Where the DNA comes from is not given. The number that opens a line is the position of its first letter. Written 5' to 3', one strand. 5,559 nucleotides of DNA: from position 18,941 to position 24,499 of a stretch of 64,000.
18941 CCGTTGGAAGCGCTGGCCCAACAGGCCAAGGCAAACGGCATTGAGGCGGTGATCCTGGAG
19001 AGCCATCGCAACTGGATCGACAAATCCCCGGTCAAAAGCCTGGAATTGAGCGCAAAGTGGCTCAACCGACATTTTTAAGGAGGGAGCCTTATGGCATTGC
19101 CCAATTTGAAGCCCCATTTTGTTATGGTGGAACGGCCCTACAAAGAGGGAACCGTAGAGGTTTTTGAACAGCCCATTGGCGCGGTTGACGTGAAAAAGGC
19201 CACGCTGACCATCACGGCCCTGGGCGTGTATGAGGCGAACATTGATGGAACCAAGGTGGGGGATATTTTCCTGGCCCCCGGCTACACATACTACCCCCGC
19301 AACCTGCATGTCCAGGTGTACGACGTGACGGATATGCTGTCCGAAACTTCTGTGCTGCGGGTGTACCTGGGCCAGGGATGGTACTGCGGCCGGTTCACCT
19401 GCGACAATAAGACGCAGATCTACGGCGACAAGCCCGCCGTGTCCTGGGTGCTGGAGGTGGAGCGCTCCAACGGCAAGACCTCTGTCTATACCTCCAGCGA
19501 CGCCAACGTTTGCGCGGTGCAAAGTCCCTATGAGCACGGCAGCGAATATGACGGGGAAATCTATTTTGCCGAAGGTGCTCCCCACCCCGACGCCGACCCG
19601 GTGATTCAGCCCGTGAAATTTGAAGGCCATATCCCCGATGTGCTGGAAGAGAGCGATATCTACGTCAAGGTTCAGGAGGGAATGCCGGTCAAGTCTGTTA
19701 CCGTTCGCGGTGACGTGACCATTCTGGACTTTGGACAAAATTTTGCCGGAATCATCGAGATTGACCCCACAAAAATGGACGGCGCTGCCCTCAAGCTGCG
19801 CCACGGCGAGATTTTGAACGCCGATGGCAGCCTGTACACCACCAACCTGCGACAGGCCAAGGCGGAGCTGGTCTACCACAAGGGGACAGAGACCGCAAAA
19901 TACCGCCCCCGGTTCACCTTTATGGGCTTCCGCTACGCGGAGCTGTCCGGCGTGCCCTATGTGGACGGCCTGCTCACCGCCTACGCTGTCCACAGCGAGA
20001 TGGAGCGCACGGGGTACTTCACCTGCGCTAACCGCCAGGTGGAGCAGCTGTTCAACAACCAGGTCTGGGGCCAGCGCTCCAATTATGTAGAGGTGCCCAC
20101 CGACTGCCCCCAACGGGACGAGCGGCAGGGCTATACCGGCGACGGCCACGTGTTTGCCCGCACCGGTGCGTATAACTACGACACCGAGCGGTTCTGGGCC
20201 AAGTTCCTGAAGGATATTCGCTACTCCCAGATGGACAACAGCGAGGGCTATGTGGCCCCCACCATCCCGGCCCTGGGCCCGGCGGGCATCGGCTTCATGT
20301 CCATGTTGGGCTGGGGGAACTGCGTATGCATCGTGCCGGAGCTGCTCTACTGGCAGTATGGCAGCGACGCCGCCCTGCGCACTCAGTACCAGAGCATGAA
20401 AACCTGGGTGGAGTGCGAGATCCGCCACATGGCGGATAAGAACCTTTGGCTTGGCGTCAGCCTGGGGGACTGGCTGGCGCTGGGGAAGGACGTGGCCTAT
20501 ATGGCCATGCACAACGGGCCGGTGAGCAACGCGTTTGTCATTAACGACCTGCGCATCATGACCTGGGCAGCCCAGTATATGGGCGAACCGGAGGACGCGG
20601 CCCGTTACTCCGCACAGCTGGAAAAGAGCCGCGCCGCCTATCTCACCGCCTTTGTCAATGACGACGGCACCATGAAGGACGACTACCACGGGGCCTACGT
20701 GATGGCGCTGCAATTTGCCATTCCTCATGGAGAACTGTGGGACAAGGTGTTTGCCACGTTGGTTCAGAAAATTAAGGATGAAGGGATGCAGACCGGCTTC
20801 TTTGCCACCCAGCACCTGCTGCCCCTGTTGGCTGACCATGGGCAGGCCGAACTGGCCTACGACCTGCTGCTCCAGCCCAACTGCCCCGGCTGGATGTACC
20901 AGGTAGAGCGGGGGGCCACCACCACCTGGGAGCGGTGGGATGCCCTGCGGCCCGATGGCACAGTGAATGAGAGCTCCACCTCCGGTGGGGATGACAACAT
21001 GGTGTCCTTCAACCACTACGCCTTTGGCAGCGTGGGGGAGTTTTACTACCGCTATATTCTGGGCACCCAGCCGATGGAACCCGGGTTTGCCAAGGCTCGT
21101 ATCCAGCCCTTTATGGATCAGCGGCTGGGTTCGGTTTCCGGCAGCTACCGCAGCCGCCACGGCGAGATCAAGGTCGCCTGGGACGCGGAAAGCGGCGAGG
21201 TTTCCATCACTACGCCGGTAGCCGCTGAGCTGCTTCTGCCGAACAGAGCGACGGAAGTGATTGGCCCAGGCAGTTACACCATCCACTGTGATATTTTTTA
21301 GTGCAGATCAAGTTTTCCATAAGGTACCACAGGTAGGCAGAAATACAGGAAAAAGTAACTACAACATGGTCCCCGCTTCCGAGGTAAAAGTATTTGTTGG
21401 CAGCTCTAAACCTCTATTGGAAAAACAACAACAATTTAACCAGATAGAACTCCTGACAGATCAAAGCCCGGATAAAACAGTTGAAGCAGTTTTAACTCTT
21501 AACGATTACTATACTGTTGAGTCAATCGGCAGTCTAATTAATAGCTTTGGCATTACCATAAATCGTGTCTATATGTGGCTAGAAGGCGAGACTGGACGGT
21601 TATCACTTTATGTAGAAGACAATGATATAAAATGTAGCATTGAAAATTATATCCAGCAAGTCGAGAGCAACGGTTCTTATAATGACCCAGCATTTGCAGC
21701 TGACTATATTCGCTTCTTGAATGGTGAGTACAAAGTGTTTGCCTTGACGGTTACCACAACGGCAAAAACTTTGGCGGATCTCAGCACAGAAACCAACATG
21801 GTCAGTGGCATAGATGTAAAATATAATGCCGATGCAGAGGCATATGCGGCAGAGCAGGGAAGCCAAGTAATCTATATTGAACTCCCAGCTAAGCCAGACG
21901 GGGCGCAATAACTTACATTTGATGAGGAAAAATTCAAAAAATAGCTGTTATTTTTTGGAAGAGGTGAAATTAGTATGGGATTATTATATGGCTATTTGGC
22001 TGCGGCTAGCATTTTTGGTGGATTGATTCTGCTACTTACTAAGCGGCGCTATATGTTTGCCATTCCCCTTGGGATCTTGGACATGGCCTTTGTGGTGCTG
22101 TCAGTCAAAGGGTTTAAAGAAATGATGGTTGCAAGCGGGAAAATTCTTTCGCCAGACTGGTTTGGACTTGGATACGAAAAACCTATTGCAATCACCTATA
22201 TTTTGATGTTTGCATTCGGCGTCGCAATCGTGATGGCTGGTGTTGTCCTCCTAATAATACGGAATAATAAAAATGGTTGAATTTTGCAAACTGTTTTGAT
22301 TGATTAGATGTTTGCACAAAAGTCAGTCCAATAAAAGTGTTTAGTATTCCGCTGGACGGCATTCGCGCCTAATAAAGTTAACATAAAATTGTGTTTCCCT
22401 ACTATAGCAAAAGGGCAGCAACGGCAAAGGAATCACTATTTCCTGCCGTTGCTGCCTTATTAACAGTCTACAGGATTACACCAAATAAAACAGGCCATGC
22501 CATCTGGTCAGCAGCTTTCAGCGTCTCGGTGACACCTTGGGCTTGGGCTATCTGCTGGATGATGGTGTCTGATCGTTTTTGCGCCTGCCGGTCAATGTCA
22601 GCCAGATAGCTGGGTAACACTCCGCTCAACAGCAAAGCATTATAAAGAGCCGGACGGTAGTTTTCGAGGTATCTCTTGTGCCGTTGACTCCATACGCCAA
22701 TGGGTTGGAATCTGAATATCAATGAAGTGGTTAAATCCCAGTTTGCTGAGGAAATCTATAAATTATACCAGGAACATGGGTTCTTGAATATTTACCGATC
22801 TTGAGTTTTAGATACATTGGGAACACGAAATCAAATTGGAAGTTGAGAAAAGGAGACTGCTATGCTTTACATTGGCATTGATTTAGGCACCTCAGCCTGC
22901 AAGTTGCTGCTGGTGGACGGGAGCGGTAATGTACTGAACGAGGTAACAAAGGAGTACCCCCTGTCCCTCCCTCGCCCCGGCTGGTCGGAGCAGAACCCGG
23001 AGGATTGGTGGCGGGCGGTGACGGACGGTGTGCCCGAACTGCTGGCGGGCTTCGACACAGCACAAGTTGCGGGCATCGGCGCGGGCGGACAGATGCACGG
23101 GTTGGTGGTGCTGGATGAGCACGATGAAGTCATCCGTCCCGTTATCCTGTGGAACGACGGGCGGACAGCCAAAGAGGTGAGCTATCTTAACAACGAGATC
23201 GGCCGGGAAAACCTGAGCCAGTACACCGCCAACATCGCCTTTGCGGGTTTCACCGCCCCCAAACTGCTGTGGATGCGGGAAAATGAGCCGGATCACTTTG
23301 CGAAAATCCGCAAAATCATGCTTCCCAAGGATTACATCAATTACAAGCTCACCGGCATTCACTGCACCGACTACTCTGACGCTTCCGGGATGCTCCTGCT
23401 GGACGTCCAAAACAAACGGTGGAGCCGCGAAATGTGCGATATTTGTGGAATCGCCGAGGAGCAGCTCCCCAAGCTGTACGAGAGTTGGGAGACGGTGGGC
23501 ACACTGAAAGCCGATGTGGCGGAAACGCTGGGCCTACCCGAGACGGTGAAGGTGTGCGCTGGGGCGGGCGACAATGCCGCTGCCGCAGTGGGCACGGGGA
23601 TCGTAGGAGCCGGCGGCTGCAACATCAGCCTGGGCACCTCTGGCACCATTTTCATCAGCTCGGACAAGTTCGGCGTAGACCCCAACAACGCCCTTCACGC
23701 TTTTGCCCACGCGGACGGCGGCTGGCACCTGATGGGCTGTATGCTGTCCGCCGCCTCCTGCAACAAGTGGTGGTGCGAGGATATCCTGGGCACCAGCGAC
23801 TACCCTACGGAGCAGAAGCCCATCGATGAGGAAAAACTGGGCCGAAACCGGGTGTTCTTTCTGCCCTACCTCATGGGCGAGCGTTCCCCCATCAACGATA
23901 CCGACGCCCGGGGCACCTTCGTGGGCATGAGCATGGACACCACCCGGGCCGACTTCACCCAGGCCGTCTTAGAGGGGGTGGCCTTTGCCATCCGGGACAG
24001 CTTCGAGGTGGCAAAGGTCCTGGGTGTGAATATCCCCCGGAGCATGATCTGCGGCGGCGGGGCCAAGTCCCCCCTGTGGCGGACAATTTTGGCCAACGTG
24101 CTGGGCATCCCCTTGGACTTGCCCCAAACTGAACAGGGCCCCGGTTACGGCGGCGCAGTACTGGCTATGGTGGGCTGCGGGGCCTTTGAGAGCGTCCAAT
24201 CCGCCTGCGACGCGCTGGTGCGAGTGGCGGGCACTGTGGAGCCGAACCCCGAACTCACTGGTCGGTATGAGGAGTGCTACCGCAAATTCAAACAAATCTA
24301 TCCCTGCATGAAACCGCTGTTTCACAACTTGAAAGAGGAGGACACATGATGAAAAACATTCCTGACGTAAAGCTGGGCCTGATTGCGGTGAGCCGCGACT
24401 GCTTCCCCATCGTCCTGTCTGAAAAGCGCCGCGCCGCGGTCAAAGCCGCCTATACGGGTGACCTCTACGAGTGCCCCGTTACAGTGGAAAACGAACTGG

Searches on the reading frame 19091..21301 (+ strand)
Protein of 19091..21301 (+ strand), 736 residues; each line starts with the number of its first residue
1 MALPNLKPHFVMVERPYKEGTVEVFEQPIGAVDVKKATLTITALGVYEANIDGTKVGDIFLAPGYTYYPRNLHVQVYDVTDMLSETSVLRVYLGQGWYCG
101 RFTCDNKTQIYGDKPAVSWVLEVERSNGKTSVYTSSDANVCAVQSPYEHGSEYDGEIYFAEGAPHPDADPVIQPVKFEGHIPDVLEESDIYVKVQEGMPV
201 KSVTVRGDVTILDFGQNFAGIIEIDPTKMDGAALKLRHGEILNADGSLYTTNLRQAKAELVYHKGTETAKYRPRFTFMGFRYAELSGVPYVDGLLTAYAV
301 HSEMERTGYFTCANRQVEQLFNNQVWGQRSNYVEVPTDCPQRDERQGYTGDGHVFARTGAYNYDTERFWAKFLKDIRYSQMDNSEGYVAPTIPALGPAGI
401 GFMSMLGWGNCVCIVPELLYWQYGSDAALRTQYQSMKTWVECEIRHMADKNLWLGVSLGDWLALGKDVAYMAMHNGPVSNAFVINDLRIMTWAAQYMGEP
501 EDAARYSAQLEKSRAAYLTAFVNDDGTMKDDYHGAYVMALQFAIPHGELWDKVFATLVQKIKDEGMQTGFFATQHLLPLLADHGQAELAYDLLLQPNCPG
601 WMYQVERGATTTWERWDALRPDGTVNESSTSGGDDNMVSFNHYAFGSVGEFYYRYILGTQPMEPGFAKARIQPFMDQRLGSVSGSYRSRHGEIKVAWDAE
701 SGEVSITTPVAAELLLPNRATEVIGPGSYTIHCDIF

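Call 17: search_protein_families(library=pfam, proteins=[window:19091-21301:+], max_evalue=0.001)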
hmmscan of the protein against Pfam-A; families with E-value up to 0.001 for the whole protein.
window:19091-21301:+ (736 aa): 4 families
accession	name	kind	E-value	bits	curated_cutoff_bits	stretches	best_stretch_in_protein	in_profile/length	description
PF17389.8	Bac_rhamnosid6H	-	4.9e-93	312.5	24.5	1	305-656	1-339/339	Bacterial alpha-L-rhamnosidase 6 hairpin glycosidase domain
PF08531.16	Bac_rhamnosid_N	-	3.2e-29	102.4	25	1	33-160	2-130/172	Alpha-L-rhamnosidase N-terminal domain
PF05592.18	Bac_rhamnosid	-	2.2e-23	82.6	22.2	1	205-289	3-88/102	Bacterial alpha-L-rhamnosidase concanavalin-like domain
PF17390.7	Bac_rhamnosid_C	-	3.9e-10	39.8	22.1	1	658-724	1-71/78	Bacterial alpha-L-rhamnosidase C-terminal domain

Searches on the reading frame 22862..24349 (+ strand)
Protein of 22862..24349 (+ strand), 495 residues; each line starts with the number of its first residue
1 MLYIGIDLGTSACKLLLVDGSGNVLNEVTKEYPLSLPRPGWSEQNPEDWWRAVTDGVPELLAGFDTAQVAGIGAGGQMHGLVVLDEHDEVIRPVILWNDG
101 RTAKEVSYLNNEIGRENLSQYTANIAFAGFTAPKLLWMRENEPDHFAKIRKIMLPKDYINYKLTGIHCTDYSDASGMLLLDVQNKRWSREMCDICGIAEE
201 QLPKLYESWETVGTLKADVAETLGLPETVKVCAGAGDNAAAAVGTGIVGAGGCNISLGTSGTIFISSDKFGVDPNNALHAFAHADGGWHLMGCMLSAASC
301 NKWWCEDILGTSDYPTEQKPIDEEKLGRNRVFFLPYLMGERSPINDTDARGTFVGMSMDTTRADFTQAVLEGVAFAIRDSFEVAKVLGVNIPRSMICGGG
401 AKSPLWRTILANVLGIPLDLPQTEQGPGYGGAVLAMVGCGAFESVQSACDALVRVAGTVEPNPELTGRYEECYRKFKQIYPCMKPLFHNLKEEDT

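Call 17: search_protein_families(library=pfam, proteins=[window:22862-24349:+], max_evalue=0.001)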
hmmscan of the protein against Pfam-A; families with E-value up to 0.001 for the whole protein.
window:22862-24349:+ (495 aa): 2 families
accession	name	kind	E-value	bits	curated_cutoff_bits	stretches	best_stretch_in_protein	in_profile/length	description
PF00370.27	FGGY_N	-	7.1e-76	255.5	28.8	1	2-244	1-245/245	FGGY family of carbohydrate kinases, N-terminal domain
PF02782.22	FGGY_C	-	2.8e-34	119.1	27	1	254-438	2-197/198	FGGY family of carbohydrate kinases, C-terminal domain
